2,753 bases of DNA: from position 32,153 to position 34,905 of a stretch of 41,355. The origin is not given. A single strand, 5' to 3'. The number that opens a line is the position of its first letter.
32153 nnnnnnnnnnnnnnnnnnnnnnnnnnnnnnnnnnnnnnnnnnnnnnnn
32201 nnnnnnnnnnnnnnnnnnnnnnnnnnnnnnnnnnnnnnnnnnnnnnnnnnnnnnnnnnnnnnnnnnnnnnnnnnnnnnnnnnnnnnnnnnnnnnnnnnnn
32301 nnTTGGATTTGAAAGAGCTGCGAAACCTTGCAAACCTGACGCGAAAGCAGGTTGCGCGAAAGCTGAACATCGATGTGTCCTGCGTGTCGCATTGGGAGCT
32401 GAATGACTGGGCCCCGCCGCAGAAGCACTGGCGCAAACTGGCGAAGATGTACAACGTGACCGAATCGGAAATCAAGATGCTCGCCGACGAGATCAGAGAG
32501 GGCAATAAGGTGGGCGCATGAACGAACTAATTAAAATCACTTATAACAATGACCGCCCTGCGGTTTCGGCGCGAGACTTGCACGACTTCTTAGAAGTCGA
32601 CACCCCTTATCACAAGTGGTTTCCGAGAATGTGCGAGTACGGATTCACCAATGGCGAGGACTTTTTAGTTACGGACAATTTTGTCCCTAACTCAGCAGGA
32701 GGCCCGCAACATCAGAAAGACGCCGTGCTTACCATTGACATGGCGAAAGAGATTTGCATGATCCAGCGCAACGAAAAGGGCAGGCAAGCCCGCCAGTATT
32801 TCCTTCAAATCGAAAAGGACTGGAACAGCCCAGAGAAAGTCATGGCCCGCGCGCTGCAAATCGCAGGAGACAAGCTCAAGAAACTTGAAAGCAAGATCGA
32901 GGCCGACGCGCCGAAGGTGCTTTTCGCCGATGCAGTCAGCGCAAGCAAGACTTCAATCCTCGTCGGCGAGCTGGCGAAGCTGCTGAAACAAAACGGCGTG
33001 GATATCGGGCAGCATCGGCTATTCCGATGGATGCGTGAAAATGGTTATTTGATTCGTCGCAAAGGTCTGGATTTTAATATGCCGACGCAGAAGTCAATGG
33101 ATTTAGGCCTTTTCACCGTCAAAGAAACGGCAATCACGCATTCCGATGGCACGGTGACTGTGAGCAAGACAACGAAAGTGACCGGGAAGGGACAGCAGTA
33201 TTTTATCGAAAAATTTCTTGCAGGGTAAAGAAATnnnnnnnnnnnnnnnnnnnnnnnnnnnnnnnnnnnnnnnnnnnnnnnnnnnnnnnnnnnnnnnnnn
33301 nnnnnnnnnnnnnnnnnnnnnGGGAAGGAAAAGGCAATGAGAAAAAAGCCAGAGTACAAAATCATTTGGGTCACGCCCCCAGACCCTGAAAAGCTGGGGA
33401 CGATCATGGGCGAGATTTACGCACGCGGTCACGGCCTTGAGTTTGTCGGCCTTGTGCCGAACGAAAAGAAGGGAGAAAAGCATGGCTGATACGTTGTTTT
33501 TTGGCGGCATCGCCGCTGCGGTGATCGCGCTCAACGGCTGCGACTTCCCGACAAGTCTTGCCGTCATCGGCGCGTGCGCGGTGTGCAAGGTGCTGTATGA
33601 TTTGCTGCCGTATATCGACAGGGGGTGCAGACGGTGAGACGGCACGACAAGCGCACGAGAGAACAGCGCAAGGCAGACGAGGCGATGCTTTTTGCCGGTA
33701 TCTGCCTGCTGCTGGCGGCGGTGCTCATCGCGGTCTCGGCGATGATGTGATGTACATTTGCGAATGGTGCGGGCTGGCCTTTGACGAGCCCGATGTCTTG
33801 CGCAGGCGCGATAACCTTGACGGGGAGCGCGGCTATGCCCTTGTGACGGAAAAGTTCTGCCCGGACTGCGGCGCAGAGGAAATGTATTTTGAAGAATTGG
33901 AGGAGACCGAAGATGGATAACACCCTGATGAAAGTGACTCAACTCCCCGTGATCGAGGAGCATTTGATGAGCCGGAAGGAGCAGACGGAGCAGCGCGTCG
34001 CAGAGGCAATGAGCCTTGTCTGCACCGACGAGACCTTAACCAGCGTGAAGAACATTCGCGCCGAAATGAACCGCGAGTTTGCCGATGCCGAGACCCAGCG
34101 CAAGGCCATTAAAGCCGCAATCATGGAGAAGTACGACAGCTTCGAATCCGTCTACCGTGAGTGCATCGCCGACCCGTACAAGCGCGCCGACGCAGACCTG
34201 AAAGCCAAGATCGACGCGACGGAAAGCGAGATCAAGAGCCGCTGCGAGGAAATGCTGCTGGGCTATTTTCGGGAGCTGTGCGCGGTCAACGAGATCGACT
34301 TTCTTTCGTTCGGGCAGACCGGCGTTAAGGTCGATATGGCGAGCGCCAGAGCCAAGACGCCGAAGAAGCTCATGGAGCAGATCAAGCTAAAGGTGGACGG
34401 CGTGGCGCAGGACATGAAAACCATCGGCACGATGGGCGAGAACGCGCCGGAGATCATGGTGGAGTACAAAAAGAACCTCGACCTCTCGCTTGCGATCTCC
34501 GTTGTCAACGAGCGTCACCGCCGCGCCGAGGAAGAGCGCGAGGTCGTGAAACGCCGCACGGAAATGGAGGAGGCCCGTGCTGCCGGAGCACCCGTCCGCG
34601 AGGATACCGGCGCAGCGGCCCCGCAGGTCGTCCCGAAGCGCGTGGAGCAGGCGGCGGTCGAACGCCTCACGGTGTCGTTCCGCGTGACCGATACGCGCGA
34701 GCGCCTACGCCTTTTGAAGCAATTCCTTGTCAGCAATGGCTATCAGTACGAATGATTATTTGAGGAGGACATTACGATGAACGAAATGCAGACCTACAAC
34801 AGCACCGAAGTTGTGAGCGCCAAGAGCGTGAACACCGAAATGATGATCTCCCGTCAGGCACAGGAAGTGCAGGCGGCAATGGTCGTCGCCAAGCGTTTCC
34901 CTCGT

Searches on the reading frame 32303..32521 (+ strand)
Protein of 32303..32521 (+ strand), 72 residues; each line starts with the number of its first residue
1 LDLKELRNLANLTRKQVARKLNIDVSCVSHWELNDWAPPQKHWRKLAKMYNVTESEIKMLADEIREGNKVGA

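Call 32: search_protein_families(library=pfam, proteins=[window:32303-32521:+], max_evalue=0.01)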
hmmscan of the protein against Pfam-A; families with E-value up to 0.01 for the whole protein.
window:32303-32521:+ (72 aa): 7 families
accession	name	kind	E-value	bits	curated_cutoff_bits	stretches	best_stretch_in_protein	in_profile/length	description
PF01381.28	HTH_3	-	6.6e-11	42.5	23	1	3-57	1-55/55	Helix-turn-helix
PF13560.12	HTH_31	-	2.3e-07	31.4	27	1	3-57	6-61/64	Helix-turn-helix domain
PF12844.13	HTH_19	-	4.1e-06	27.1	30.2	1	3-63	4-64/64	Helix-turn-helix domain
PF05269.17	Phage_CII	-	0.0021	18.7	21.3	0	6-38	18-49/91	Bacteriophage CII protein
PF13384.12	HTH_23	-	0.0033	17.7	24.6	0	8-31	13-37/50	Homeodomain-like domain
PF13518.12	HTH_28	-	0.0055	17.2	25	0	11-31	12-32/52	Helix-turn-helix domain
PF13413.12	HTH_25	-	0.0068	16.6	24.6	1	3-36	2-35/62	Helix-turn-helix domain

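Call 37: search_protein_families(library=phrogs, proteins=[window:32303-32521:+], max_evalue=0.001)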
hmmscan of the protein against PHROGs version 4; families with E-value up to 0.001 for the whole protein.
window:32303-32521:+ (72 aa): 8 families
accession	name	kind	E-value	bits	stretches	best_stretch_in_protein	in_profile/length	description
phrog_8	-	transcription regulation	2.5e-09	38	1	3-56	81-134/346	transcriptional regulator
phrog_3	-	transcription regulation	5.9e-08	33.9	1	3-60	93-148/430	transcriptional repressor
phrog_2967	-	transcription regulation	3e-06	27.9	1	3-57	15-69/225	transcriptional regulator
phrog_4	-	transcription regulation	4.4e-06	26.9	1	3-57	141-191/400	transcriptional repressor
phrog_2104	-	unknown function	4.7e-05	24.5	1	2-47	43-88/103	-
phrog_1124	-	transcription regulation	0.00018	22.1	1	3-59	13-68/177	transcriptional regulator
phrog_7950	-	transcription regulation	0.0002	22.3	1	2-46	11-60/68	transcriptional repressor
phrog_2439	-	transcription regulation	0.0002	21.3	1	3-54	12-63/367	transcriptional regulator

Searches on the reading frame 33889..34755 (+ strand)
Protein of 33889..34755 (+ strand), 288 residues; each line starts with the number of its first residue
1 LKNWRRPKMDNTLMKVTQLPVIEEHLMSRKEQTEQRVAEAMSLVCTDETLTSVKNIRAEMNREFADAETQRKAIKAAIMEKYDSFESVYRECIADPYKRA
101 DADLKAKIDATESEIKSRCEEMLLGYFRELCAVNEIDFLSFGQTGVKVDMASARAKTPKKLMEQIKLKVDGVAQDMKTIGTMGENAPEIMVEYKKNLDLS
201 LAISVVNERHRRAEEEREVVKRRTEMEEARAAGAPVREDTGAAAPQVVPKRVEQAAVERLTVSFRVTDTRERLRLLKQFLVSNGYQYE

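Call 32: search_protein_families(library=pfam, proteins=[window:33889-34755:+], max_evalue=0.01)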
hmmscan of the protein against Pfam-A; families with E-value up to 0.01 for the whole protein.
window:33889-34755:+ (288 aa): 1 family
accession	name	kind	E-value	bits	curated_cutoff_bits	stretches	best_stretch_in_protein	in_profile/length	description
PF07083.16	DUF1351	-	1e-06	29.1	27.8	1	31-181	20-166/210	Protein of unknown function (DUF1351)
